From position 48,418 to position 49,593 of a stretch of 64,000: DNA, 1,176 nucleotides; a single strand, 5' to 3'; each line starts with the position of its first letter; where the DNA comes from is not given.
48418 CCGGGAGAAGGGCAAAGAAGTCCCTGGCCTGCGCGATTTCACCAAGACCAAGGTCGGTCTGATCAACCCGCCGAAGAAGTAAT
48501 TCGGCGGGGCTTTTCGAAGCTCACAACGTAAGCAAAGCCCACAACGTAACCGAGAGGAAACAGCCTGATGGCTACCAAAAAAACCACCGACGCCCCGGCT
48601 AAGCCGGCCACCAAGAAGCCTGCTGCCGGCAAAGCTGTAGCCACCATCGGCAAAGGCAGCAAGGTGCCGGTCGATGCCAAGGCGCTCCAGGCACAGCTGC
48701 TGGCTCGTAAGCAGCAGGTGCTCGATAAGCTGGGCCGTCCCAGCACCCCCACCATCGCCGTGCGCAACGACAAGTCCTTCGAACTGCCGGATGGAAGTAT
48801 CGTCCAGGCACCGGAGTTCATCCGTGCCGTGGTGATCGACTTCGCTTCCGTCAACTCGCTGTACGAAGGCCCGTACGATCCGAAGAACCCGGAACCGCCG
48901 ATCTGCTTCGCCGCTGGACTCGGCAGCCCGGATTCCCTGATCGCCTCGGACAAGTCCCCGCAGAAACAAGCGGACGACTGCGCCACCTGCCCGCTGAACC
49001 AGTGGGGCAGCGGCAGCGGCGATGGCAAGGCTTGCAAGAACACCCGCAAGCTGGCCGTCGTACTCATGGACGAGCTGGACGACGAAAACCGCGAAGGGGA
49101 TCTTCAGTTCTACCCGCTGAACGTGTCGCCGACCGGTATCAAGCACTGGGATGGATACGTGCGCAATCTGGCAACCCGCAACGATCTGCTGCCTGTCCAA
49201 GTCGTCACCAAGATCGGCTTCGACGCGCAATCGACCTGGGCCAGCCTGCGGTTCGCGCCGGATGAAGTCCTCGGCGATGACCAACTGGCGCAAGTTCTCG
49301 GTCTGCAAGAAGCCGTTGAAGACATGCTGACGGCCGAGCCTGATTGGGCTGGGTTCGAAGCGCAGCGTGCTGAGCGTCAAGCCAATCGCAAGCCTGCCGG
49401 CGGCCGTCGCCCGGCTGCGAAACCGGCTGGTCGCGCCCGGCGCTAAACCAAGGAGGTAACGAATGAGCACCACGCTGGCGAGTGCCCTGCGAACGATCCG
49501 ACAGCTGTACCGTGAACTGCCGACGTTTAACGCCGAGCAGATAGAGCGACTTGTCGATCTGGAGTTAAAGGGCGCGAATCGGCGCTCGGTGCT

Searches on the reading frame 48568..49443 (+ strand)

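Call 17: search_protein_families(library=pfam, proteins=[window:48568-49443:+], max_evalue=0.01)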
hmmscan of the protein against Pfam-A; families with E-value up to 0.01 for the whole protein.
window:48568-49443:+ (292 aa): 0 families

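Call 18: search_protein_families(library=phrogs, proteins=[window:48568-49443:+], max_evalue=0.001)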
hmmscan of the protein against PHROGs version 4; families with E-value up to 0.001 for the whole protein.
window:48568-49443:+ (292 aa): 2 families
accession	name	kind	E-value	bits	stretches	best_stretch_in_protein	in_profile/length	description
phrog_27714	-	unknown function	2.6e-175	582.9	1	1-292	1-292/292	-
phrog_23155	-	unknown function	7.3e-12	46.1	1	85-224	69-190/255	-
